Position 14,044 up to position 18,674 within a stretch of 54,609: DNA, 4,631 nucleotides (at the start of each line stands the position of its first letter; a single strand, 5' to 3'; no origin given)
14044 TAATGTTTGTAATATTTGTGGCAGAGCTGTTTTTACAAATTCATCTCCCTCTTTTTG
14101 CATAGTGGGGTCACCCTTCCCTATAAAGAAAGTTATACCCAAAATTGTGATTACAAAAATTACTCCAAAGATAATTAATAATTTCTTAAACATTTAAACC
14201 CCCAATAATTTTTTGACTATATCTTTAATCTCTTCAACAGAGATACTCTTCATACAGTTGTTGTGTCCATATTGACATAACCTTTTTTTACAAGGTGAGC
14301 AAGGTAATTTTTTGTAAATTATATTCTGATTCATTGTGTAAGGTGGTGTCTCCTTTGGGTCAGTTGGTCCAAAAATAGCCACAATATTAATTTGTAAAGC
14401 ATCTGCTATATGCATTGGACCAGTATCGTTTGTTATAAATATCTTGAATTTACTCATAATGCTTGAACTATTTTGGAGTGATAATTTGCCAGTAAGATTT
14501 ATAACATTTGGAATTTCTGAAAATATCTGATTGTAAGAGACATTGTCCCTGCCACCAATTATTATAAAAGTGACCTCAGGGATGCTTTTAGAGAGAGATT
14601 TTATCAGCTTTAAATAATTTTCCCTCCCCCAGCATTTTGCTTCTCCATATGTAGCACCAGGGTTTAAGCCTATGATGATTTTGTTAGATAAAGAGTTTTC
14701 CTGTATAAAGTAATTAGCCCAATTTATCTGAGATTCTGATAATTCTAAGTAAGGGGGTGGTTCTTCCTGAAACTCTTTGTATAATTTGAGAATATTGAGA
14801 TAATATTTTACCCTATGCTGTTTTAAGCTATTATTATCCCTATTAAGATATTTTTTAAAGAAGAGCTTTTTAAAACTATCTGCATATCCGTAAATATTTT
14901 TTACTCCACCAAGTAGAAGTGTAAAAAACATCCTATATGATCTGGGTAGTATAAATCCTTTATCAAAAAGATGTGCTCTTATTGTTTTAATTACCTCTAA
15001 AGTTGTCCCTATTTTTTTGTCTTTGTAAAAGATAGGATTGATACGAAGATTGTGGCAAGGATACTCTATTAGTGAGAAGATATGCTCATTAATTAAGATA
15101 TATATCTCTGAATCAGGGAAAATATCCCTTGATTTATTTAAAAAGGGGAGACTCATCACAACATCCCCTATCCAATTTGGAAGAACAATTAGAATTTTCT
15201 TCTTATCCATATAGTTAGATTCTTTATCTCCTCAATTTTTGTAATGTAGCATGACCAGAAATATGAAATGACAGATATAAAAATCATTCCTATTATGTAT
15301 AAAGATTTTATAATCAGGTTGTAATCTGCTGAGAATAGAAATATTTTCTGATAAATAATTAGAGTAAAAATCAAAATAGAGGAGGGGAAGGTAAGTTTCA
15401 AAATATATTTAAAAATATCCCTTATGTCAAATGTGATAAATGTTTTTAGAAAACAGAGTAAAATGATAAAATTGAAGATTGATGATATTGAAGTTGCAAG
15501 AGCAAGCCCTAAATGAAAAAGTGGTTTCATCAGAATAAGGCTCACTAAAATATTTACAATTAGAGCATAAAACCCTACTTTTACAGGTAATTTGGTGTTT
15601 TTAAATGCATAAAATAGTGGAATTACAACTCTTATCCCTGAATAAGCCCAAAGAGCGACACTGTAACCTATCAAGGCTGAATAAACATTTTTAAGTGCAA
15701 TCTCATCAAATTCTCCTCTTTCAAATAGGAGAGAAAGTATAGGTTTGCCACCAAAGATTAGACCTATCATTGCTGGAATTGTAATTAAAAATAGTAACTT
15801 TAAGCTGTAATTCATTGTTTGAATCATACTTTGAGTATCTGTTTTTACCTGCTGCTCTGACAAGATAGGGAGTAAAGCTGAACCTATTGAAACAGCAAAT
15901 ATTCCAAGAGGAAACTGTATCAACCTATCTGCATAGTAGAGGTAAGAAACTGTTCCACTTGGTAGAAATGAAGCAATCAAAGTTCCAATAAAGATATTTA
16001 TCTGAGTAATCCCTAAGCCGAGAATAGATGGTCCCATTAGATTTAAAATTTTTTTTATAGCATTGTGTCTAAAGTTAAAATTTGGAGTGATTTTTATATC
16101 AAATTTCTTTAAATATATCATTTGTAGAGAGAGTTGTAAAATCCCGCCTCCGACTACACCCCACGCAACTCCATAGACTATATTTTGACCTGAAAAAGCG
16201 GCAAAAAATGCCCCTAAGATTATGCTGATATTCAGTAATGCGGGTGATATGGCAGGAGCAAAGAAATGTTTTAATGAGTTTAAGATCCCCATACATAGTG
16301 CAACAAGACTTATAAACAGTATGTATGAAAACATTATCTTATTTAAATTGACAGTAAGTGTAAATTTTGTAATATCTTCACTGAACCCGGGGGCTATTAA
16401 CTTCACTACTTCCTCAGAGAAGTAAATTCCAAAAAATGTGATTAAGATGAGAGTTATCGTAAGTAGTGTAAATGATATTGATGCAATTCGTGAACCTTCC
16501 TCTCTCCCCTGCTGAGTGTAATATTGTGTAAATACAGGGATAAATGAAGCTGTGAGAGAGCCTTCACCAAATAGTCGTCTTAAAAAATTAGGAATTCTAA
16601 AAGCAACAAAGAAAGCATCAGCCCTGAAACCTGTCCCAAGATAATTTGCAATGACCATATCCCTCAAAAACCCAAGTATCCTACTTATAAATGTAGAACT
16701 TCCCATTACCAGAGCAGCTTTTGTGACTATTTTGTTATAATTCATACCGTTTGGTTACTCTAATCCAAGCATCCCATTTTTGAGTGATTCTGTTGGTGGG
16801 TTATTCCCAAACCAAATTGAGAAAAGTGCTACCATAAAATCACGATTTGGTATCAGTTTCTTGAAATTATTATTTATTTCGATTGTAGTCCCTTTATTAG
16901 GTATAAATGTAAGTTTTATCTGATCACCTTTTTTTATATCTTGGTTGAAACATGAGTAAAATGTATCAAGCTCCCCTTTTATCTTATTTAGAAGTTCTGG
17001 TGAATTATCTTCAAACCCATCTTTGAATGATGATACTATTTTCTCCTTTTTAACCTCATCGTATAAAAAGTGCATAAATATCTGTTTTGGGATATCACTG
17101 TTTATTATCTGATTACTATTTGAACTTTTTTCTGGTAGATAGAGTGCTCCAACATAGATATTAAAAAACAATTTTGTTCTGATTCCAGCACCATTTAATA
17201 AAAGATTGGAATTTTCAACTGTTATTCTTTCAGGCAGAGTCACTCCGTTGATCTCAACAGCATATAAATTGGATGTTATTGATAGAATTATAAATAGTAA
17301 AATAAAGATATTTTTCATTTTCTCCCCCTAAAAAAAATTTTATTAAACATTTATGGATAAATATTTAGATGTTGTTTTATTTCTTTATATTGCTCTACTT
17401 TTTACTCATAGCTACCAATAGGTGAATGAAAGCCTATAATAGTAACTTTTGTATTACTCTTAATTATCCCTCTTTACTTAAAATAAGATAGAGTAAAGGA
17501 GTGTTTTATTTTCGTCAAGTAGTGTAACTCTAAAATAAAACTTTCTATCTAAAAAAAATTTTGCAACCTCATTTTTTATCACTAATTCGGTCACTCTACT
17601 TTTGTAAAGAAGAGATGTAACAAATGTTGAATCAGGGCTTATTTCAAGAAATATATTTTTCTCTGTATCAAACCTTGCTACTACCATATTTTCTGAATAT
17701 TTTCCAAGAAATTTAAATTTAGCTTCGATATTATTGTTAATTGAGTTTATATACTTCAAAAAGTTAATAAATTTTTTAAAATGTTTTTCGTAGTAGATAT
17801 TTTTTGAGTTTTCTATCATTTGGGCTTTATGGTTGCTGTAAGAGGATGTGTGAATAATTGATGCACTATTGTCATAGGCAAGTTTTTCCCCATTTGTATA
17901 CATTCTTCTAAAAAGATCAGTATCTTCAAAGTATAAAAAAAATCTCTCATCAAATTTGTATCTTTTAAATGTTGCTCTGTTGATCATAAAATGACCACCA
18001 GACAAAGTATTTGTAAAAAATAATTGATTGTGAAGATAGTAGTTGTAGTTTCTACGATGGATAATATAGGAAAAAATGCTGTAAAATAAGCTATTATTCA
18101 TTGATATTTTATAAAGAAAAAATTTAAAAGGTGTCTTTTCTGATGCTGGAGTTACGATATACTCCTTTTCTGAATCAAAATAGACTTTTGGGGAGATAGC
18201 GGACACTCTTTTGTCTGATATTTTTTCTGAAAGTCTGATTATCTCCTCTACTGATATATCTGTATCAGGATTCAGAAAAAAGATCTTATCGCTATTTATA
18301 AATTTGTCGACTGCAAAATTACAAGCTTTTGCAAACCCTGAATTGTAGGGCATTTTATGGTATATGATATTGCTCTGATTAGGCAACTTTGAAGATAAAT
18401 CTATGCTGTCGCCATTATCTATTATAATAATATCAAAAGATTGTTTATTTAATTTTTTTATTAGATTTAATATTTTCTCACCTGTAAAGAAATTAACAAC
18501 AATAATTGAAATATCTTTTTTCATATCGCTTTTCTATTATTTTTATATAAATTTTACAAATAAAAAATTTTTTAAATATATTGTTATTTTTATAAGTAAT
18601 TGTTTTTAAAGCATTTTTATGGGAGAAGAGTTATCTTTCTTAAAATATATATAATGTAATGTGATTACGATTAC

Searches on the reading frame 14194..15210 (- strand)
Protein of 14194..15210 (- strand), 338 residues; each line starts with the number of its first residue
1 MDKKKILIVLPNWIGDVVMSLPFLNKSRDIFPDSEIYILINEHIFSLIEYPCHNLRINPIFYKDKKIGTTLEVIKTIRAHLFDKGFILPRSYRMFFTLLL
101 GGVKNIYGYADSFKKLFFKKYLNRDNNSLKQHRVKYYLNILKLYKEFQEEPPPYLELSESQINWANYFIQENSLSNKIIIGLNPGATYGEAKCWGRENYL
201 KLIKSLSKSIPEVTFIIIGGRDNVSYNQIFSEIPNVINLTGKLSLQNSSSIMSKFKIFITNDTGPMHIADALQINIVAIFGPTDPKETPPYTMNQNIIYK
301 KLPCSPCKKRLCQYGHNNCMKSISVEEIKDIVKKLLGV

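Call 74: search_protein_families(library=pfam, proteins=[window:14194-15210:-], max_evalue=0.00001)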
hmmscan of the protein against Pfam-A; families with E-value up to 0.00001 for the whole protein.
window:14194-15210:- (338 aa): 1 family
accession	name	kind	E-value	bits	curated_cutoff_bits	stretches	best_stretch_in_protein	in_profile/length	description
PF01075.23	Glyco_transf_9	-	3.3e-36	125.3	22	1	72-315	3-244/247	Glycosyltransferase family 9 (heptosyltransferase)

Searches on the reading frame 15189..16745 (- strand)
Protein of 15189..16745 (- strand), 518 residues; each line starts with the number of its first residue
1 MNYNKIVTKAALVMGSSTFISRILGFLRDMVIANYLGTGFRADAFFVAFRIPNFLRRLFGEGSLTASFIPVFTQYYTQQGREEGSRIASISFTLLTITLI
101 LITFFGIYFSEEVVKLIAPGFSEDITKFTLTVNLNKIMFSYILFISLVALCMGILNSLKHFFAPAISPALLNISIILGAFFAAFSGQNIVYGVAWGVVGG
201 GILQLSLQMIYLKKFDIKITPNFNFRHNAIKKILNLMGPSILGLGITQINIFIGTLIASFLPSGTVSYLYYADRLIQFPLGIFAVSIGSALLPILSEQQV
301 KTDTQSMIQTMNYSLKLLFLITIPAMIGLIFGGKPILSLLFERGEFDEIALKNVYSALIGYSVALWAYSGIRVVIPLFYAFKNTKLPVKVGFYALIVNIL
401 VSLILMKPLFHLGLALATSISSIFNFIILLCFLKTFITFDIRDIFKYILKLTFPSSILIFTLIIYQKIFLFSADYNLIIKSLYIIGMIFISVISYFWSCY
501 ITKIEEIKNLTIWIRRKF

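Call 74: search_protein_families(library=pfam, proteins=[window:15189-16745:-], max_evalue=0.00001)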
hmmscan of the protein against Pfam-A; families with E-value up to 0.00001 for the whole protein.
window:15189-16745:- (518 aa): 1 family
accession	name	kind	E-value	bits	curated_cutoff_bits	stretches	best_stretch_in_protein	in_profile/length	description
PF03023.19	MurJ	-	4.3e-123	411.7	27.4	1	32-467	1-438/451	Lipid II flippase MurJ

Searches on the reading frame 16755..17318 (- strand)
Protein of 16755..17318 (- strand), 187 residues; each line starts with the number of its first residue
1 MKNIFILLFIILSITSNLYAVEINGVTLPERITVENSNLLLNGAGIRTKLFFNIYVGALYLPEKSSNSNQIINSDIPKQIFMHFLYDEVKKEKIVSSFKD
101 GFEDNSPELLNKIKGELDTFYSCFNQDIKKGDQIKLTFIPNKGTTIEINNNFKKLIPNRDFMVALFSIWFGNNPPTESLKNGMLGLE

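Call 74: search_protein_families(library=pfam, proteins=[window:16755-17318:-], max_evalue=0.00001)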
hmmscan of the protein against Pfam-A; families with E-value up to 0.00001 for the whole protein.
window:16755-17318:- (187 aa): 1 family
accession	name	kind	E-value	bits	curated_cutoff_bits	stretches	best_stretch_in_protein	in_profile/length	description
PF16036.10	Chalcone_3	-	2.8e-54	184.1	27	1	20-185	1-165/165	Chalcone isomerase-like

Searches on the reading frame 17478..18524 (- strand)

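Call 74: search_protein_families(library=pfam, proteins=[window:17478-18524:-], max_evalue=0.00001)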
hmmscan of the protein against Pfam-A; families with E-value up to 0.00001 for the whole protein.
window:17478-18524:- (348 aa): 1 family
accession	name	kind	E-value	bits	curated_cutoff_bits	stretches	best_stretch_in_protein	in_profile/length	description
PF00535.33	Glycos_transf_2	-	4.6e-11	43.4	23.3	1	6-159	1-162/168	Glycosyl transferase family 2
